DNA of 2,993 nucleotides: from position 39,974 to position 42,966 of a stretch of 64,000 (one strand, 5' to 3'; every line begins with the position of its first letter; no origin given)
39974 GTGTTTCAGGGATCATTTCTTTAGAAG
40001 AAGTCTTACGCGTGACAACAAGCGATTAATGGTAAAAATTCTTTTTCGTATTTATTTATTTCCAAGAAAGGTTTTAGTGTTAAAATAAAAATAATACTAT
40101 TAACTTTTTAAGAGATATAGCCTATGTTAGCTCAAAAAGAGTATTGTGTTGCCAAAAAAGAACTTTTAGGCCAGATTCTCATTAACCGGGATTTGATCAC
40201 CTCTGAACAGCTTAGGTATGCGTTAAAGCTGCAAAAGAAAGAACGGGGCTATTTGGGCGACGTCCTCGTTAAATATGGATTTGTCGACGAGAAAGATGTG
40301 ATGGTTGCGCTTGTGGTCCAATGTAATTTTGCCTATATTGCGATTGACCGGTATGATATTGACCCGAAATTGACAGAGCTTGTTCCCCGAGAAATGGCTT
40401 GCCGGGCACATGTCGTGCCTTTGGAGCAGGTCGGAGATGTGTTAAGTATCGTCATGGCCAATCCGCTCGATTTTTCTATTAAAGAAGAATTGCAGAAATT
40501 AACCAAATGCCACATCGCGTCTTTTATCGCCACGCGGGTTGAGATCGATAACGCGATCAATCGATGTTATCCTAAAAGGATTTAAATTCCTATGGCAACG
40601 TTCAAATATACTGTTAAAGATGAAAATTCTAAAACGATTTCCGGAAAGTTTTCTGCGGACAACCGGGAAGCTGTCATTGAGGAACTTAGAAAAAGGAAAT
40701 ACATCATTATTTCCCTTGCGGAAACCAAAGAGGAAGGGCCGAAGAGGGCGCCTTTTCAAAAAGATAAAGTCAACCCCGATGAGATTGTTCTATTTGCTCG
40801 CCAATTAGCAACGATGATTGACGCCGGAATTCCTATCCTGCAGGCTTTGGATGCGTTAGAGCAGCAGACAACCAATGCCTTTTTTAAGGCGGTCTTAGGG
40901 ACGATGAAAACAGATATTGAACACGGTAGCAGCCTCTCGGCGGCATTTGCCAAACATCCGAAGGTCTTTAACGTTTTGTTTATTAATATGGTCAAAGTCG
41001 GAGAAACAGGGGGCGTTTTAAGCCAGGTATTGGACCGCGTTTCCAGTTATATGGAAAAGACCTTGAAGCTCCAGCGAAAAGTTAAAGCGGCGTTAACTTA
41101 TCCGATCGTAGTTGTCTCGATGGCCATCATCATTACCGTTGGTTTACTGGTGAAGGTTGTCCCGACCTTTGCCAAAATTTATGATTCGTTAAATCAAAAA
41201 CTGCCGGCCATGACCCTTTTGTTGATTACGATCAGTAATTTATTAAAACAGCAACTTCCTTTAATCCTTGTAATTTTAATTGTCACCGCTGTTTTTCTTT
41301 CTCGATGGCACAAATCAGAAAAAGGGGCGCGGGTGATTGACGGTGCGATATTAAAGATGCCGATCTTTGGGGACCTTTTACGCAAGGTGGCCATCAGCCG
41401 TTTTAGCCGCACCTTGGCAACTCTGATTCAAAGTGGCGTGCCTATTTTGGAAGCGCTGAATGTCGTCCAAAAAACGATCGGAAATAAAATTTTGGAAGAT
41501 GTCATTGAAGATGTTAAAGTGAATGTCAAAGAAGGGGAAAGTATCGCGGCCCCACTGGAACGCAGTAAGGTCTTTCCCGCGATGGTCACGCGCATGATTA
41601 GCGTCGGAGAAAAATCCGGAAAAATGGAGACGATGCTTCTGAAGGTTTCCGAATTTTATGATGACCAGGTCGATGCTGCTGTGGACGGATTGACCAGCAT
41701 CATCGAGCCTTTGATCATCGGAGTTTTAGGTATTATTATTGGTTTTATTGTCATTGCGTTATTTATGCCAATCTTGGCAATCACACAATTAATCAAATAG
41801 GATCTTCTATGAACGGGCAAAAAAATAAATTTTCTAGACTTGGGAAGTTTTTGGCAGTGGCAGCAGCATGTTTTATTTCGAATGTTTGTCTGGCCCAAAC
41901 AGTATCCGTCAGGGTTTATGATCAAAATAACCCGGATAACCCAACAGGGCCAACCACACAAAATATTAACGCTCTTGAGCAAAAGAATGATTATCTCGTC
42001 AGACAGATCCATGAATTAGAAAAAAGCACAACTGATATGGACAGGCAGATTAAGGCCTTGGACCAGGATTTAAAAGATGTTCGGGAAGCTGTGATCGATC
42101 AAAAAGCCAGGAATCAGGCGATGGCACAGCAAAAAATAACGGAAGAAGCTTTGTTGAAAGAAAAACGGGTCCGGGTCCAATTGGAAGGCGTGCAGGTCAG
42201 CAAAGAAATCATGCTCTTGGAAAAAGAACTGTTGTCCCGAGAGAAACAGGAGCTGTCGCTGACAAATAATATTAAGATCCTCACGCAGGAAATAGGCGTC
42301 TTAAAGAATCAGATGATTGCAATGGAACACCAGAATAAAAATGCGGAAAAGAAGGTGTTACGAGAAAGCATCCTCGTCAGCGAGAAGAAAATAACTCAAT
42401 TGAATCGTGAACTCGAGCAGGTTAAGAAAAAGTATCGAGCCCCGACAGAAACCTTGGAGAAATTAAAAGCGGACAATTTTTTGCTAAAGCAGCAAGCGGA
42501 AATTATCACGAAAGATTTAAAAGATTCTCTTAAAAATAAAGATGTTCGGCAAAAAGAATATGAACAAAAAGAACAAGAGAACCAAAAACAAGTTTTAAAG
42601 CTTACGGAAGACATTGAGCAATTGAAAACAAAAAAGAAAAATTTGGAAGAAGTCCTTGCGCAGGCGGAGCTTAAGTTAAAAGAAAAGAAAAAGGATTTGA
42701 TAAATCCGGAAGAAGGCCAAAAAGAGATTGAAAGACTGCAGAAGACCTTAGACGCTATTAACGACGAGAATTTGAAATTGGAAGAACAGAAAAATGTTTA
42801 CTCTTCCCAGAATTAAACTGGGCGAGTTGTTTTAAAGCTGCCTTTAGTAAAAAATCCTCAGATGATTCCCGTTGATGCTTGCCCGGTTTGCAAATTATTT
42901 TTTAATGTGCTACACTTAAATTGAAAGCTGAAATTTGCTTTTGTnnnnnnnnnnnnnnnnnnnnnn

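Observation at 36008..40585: Three tandem long-form PilB/GspE ATPases flanked by two stand-alone MshEN (c-di-GMP-binding) domain proteins; no PilT-type retraction ATPase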

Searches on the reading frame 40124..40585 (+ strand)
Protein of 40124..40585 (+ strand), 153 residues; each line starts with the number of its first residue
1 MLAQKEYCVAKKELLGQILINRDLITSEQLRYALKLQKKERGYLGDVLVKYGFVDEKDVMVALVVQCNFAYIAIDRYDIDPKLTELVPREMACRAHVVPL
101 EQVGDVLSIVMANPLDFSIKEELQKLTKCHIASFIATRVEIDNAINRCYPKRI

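Call 4: search_protein_families(library=pfam, proteins=[window:40124-40585:+], max_evalue=0.01)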
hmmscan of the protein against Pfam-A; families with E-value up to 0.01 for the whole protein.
window:40124-40585:+ (153 aa): 1 family
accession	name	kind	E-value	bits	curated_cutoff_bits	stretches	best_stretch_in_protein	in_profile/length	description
PF05157.20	MshEN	-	1.2e-19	70.5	23.1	1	70-151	4-86/90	MshEN domain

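Call 15: find_encoding_contigs(protein=window:40124-40585:+, flank=10000, max_places=10)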
Protein window:40124-40585:+ (153 aa): no gene with exactly this product is on record in the collection.

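Call 32: find_homologous_proteins(query=window:40124-40585:+, max_evalue=0.001)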
Query window:40124-40585:+ (153 aa): 40 proteins with E <= 0.001 among 173 candidates.
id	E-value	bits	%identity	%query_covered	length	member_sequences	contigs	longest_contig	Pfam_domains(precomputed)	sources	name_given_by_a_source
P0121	5.3e-94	330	100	100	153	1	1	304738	PF05157.21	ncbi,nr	ncbi:MAG: hypothetical protein HQL24_00240 [Candidatus Omnitrophica bacterium]|nr:hypothetical prote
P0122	6.2e-67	242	72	97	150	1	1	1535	PF05157.21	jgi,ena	jgi:type IV pilus assembly protein PilB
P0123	1.7e-64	234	70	97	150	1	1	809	PF05157.21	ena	-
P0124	3.3e-63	230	70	98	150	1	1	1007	PF05157.21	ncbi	-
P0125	6.5e-61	223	74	91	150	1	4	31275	PF05157.21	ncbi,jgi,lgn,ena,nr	ncbi:MAG TPA: hypothetical protein PLH56_03895 [Candidatus Omnitrophota bacterium]|nr:hypothetical p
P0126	7.6e-53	196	59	99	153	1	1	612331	PF05157.21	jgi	jgi:hypothetical protein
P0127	1.5e-51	192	58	99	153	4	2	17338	PF05157.21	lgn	-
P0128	8.4e-51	190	60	99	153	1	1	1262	PF05157.21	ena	-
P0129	1.8e-50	189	58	99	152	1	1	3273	PF05157.21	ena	-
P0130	1.2e-49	186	60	99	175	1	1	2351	PF05157.21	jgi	jgi:type IV pilus assembly protein PilB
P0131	2.3e-49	185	56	99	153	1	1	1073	PF05157.21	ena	-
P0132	3.0e-49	185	57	99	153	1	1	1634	PF05157.21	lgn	-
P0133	4.9e-49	184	58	98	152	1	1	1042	PF05157.21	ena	-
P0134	6.8e-49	184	57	99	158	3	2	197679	PF05157.21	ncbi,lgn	-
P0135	7.0e-49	184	58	94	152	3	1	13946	PF05157.21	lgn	-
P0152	5.4e-44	168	57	88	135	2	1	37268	PF05157.21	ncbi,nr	ncbi:MAG: hypothetical protein P9X22_00930 [Candidatus Zapsychrus exili]|nr:hypothetical protein [Ca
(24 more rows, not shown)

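Call 33: find_encoding_contigs(protein=P0126, flank=10000, max_places=2)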
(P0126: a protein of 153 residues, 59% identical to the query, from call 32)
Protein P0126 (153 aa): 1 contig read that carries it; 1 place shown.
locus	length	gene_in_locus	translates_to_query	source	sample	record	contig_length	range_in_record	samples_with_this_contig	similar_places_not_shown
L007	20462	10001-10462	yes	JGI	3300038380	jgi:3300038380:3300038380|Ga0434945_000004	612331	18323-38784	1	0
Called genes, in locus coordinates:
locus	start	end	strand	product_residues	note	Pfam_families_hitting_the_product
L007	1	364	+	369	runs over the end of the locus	PF01098:FTSW_RODA_SPOVE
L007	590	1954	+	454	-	PF01590:GAF, PF13185:GAF_2, PF13492:GAF_3, PF00990:GGDEF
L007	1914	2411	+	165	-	PF05157:MshEN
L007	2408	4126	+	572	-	PF05157:MshEN, PF00437:T2SSE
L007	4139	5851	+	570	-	PF05157:MshEN, PF00437:T2SSE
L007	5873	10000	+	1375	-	PF00990:GGDEF, PF01637:ATPase_2 (weak), PF13191:AAA_16, PF13401:AAA_22 (weak), PF03130:HEAT_PBS (faint), PF13646:HEAT_2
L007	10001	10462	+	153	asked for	PF05157:MshEN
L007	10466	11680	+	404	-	PF28597:T2SSF_N, PF00482:T2SSF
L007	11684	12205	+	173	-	-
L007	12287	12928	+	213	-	-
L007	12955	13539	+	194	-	PF04350:PilO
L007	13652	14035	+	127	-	-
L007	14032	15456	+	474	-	PF07660:STN, PF03958:Secretin_N, PF00263:Secretin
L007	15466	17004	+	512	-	-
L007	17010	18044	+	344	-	PF11104:PilM_2, PF14450:FtsA (faint)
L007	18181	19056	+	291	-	PF01634:HisG, PF09084:NMT1 (faint), PF08029:HisG_C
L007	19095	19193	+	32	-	-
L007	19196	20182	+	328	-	-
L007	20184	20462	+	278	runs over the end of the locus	PF13292:DXP_synthase_N, PF00456:Transketolase_N, PF09364:XFP_N (weak), PF00676:E1_dh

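Call 34: find_encoding_contigs(protein=P0152, flank=10000, max_places=2)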
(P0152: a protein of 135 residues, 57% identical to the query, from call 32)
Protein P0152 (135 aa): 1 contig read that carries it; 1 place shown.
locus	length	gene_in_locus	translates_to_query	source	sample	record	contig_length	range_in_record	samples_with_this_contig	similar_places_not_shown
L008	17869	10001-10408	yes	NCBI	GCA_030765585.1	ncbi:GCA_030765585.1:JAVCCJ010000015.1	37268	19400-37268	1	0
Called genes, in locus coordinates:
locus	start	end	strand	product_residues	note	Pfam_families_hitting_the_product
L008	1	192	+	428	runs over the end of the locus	PF00275:EPSP_synthase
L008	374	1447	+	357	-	PF06723:MreB_Mbl, PF00022:Actin (weak), PF11104:PilM_2 (faint), PF00012:HSP70, PF14450:FtsA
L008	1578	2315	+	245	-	PF04085:MreC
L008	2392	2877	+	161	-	PF04093:MreD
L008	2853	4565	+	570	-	PF03717:PBP_dimer, PF00905:Transpeptidase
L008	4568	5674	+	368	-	PF01098:FTSW_RODA_SPOVE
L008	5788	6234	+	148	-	PF05157:MshEN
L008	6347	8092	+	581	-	PF05157:MshEN, PF00437:T2SSE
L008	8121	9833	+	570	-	PF05157:MshEN, PF00437:T2SSE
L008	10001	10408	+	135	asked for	PF05157:MshEN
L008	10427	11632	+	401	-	PF28597:T2SSF_N, PF00482:T2SSF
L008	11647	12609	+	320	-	-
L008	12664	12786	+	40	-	-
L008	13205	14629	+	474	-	PF00884:Sulfatase, PF01663:Phosphodiest, PF02995:DUF229 (weak), PF16347:SGSH_C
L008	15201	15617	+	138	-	PF07963:N_methyl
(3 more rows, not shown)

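Call 45: search_protein_families(library=pfam, proteins=[L007:590-1954:+, L007:5873-10000:+, L007:1914-2411:+, L007:11684-12205:+, L007:15466-17004:+], max_evalue=0.001)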
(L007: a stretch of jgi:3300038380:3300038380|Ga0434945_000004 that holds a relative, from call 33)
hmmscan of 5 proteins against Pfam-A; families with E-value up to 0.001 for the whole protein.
L007:590-1954:+ (454 aa): 5 families
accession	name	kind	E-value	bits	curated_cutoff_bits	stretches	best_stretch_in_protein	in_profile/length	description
PF00990.26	GGDEF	-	1.2e-28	100.3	23.8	1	296-451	3-161/161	Diguanylate cyclase, GGDEF domain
PF13185.12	GAF_2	-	6.7e-15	55.9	28.6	1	139-282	3-136/136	GAF domain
PF01590.32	GAF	-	1.3e-10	42.4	22.4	1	140-281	2-133/133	GAF domain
PF13492.12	GAF_3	-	5.4e-08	33.7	27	1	212-283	59-129/129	GAF domain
PF00672.30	HAMP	-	5.1e-05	23.9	25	1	62-97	17-52/53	HAMP domain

L007:5873-10000:+ (1375 aa): 7 families
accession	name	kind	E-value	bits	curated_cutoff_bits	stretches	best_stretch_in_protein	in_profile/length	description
PF00990.26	GGDEF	-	3e-44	151.1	23.8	1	21-178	3-161/161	Diguanylate cyclase, GGDEF domain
PF13646.12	HEAT_2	-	1.7e-18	67.1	27.7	2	1287-1348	9-70/88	HEAT repeats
PF13191.12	AAA_16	-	8.1e-18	65.9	32.6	1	203-378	1-157/167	AAA ATPase domain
PF13401.12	AAA_22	-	3.6e-07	31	27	1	228-382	6-117/130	AAA domain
PF03130.22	HEAT_PBS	-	3.3e-06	27.5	20.9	0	1295-1320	2-27/27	PBS lyase HEAT-like repeat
PF01637.24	ATPase_2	-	5.8e-06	26.7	33.2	1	205-366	2-123/225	ATPase domain predominantly from Archaea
PF25199.1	nSTAND_NTPase5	-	0.00044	20.5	34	0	210-245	24-59/145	Novel STAND NTPase 5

L007:1914-2411:+ (165 aa): 1 family
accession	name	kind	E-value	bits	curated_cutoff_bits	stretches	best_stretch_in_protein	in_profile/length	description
PF05157.20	MshEN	-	1.1e-18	67.5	23.1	1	79-163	1-86/90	MshEN domain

L007:11684-12205:+ (173 aa): 0 families

L007:15466-17004:+ (512 aa): 20 families
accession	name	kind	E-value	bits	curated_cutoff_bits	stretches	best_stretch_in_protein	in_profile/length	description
PF07719.23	TPR_2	-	2.9e-16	58.6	27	2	450-481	3-34/34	Tetratricopeptide repeat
PF13414.12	TPR_11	-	5.3e-16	58.5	26.8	2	423-460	3-40/42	TPR repeat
PF13181.12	TPR_8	-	1.6e-12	47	25.7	1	450-481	3-34/34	Tetratricopeptide repeat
PF00515.34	TPR_1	-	1.9e-12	46.8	27.8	2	450-481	3-34/34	Tetratricopeptide repeat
PF13431.12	TPR_17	-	9.1e-12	44.7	24.4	1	437-468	2-33/34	Tetratricopeptide repeat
PF13424.12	TPR_12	-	7.8e-11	42.5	30.1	1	419-479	8-76/77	Tetratricopeptide repeat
PF14559.12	TPR_19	-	1.6e-10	41.6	25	1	427-484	4-61/68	Tetratricopeptide repeat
PF13176.12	TPR_7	-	4.3e-08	33.1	27.9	0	419-448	4-33/36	Tetratricopeptide repeat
PF13428.12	TPR_14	-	2.2e-07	31.3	23.5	0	420-455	7-42/44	Tetratricopeptide repeat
PF13432.12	TPR_16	-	2.4e-07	31.5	32.7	1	423-481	6-64/65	Tetratricopeptide repeat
PF01576.24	Myosin_tail_1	-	1.5e-06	26.8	38.1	1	157-311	378-528/1081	Myosin tail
PF12895.13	ANAPC3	-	1.3e-05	25.8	27.2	1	415-471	24-79/82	Anaphase-promoting complex, cyclosome, subunit 3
PF13374.12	TPR_10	-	1.3e-05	25.5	27.5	0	451-477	5-31/42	Tetratricopeptide repeat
PF14853.12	Fis1_TPR_C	-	3e-05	24.5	25.3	1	451-484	4-37/53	Fis1 C-terminal tetratricopeptide repeat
PF17675.6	APG6_N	-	7.1e-05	23.7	45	0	304-391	9-91/132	Apg6 coiled-coil region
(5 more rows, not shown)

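Call 72: search_protein_families(library=ncbifam, proteins=[window:40124-40585:+], max_evalue=0.00001)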
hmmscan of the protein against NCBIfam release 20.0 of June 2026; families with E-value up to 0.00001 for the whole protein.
window:40124-40585:+ (153 aa): 5 families
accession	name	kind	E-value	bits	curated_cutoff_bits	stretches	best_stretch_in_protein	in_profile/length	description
NF008411.1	PRK11234.1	equivalog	1.8e-17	63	1170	1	11-152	480-620/723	cyclic di-3',5'-guanylate-activated glycosyltransferase NfrB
TIGR02538.1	type_IV_pilB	equivalog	2.4e-17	62.8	675.65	1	15-150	2-137/564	type IV-A pilus assembly ATPase PilB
NF012033.0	PRK15489.1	equivalog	8e-16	57.3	537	1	6-145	484-623/703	glycosyl transferase family protein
NF053729.1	c-di-GMP_motif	domain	1.4e-15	56.8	38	1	15-64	2-51/53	cyclic di-GMP-binding domain-containing protein, MshE-related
TIGR03029.1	EpsG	equivalog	8.8e-07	28.4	313.8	1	15-83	5-73/274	chain length determinant protein tyrosine kinase EpsG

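Call 82: search_protein_families(library=ncbifam, alignment_id=A2, max_evalue=1e-9)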
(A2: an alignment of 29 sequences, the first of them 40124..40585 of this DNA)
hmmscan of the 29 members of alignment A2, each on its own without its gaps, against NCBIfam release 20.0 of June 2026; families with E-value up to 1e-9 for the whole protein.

A. member 1, window:40124-40585:+ (153 aa): 4 families
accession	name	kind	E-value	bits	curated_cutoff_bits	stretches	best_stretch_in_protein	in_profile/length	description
NF008411.1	PRK11234.1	equivalog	1.8e-17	63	1170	1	11-152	480-620/723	cyclic di-3',5'-guanylate-activated glycosyltransferase NfrB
TIGR02538.1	type_IV_pilB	equivalog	2.4e-17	62.8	675.65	1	15-150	2-137/564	type IV-A pilus assembly ATPase PilB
NF012033.0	PRK15489.1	equivalog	8e-16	57.3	537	1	6-145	484-623/703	glycosyl transferase family protein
NF053729.1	c-di-GMP_motif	domain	1.4e-15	56.8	38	1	15-64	2-51/53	cyclic di-GMP-binding domain-containing protein, MshE-related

B. families by the number of members that match (of 29 scanned): 5 families
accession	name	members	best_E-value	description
TIGR02538.1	type_IV_pilB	29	1.8e-22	type IV-A pilus assembly ATPase PilB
NF008411.1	PRK11234.1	29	9.4e-22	cyclic di-3',5'-guanylate-activated glycosyltransferase NfrB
NF012033.0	PRK15489.1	29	2.5e-19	glycosyl transferase family protein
NF053729.1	c-di-GMP_motif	29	1.8e-18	cyclic di-GMP-binding domain-containing protein, MshE-related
TIGR03029.1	EpsG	2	3.2e-12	chain length determinant protein tyrosine kinase EpsG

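Call 83: predict_structure(alignment_id=A2)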
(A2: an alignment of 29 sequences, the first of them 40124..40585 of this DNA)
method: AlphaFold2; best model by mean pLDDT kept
length: 153 residues; sequences in the alignment: 29
mean_pLDDT: 89.2   pTM: 0.75
mean pLDDT of the five models: 89.2, 88.6, 88.3, 87.6, 86.3
residues with pLDDT >= 90: 118; 70-90: 22; 50-70: 3; < 50: 10
segments of 3 or more residues with pLDDT < 50: 1-9
pLDDT, mean of each block of 10 residues (from residue 1): 44 86 96 94 91 93 87 90 94 96 96 93 97 95 93 62
secondary structure, 60 per line:
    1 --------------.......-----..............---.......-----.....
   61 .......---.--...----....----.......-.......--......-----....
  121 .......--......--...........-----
elements in order: H15-21 H27-40 H44-50 H56-67 H81-84 H89-95 E97-103 E106-111 H117-127 E130-135 H138-148

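Call 86: fold_search(model_id=the predicted structure, library=pdb)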
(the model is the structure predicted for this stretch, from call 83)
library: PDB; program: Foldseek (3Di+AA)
matches with E <= 10: 219; with E <= 0.001: 21
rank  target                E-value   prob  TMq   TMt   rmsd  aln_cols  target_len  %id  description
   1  9g1w_MODEL_1_A        1.6e-09  1.00  0.68  0.67   3.5       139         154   27  NMR solution structure of the Thermus thermophilus PilF-GSPIIA domain (released 2025-05-21)
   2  5htl_B                2.5e-09  1.00  0.77  0.84   2.3       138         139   28  Structure of MshE with cdg (released 2016-10-05)
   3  5htl_A                8.8e-09  1.00  0.80  0.86   2.0       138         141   28  Structure of MshE with cdg (released 2016-10-05)
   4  8pdk_A                3.9e-08  1.00  0.71  0.77   3.1       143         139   26  X-ray structure of the Thermus thermophilus PilF-GSPIIB domain in the c-di-GMP bound state (released 2024-06-26)
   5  9glg_A                4.1e-08  1.00  0.72  0.79   3.0       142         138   25  X-ray structure of the Thermus thermophilus Q218E mutant of the PilF-GSPIIB domain in the c-di-GMP bound state (released 2025-06-25)
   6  8pe0_A                4.9e-08  1.00  0.71  0.76   3.2       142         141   27  X-ray structure of the Thermus thermophilus K167L mutant of the PilF-GSPIIB domain in the c-di-GMP bound state (released 2024-06-26)
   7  6ejf_G                5.5e-08  1.00  0.76  0.79   2.4       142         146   26  Thermus thermophilus PilF ATPase (apoprotein form) (released 2018-08-01)
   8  9gl5_A                5.8e-08  1.00  0.71  0.78   2.9       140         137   25  X-ray structure of the Thermus thermophilus Q190E mutant of the PilF-GSPIIB domain in the c-di-GMP bound state (released 2025-06-25)
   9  8pfa_A                5.8e-08  1.00  0.72  0.78   2.9       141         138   26  X-ray structure of the Thermus thermophilus K167R mutant of the PilF-GSPIIB domain in the c-di-GMP bound state (released 2024-06-26)
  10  9glg_B                1.5e-07  1.00  0.71  0.78   3.0       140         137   25  X-ray structure of the Thermus thermophilus Q218E mutant of the PilF-GSPIIB domain in the c-di-GMP bound state (released 2025-06-25)
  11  8pkz_MODEL_1_A        1.9e-07  1.00  0.76  0.79   2.8       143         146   26  NMR solution structure of PilF-GSPIIB in the c-di-GMP bound state (released 2024-07-10)
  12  8pfa_B                2.2e-07  1.00  0.66  0.73   3.4       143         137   25  X-ray structure of the Thermus thermophilus K167R mutant of the PilF-GSPIIB domain in the c-di-GMP bound state (released 2024-06-26)
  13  7lkm_B                3.1e-07  1.00  0.76  0.78   2.6       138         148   14  The PilB(N-terminal_P70S mutant)-PilZ complex of the Type IV pilus from Xanthomonas citri (released 2021-08-11)
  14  8pdk_B                5.4e-07  1.00  0.69  0.76   3.1       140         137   26  X-ray structure of the Thermus thermophilus PilF-GSPIIB domain in the c-di-GMP bound state (released 2024-06-26)
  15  7lkm_A                6.8e-07  1.00  0.74  0.76   2.8       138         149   14  The PilB(N-terminal_P70S mutant)-PilZ complex of the Type IV pilus from Xanthomonas citri (released 2021-08-11)
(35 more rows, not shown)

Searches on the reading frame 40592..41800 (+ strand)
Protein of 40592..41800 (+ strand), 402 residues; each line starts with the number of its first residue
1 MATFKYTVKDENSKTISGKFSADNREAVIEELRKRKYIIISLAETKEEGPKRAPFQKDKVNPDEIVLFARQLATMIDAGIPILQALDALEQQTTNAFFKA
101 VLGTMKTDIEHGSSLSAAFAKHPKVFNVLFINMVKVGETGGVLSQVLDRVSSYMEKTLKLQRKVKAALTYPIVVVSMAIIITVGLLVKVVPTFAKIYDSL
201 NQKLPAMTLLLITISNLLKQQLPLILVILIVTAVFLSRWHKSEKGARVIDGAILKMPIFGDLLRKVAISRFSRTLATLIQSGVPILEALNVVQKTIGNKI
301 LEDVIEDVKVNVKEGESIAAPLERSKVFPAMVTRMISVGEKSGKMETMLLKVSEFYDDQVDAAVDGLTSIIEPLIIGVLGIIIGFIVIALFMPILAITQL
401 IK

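Call 4: search_protein_families(library=pfam, proteins=[window:40592-41800:+], max_evalue=0.01)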
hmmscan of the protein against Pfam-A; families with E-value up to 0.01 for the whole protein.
window:40592-41800:+ (402 aa): 1 family
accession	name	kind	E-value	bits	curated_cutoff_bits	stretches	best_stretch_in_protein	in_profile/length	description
PF00482.28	T2SSF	-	5e-65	217.6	25.2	2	68-191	1-125/125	Type II secretion system (T2SS), protein F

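Call 72: search_protein_families(library=ncbifam, proteins=[window:40592-41800:+], max_evalue=0.00001)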
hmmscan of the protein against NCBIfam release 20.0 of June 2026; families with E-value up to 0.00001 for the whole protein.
window:40592-41800:+ (402 aa): 6 families
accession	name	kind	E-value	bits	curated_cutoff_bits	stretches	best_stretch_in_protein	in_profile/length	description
NF052607.1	T4PiliAsmPilCThrm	equivalog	1.6e-123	412.8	700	1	1-398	1-401/406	type IV pilus assembly protein PilC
NF052606.1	T4PiliAsmPilCMyx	equivalog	2.6e-117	392.2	700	1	2-402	20-419/419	type IV pilus assembly protein PilC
TIGR02120.1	GspF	equivalog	1.6e-112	376.7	424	1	4-401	1-401/401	type II secretion system inner membrane protein GspF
NF007861.0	PRK10573.1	equivalog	4e-85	286.3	401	1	7-401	10-398/401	protein transport protein HofC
NF047826.1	T3SSXpsF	equivalog_domain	1.6e-80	270.9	650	1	1-401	1-404/405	type II secretion system protein XpsF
NF041012.2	T4P_ComGB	equivalog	6.7e-46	157.1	240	2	130-396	64-329/332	competence type IV pilus assembly protein ComGB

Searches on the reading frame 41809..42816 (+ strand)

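Call 4: search_protein_families(library=pfam, proteins=[window:41809-42816:+], max_evalue=0.01)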
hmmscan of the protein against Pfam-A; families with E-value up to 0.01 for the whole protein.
window:41809-42816:+ (335 aa): 1 family
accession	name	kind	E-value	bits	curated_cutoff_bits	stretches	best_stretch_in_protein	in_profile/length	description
PF22326.1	MMS21_N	-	0.0025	18.3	27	1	188-265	12-88/103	E3 SUMO-protein ligase MMS21, N-terminal domain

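Call 72: search_protein_families(library=ncbifam, proteins=[window:41809-42816:+], max_evalue=0.00001)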
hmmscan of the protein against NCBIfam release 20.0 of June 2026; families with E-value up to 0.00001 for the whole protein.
window:41809-42816:+ (335 aa): 0 families
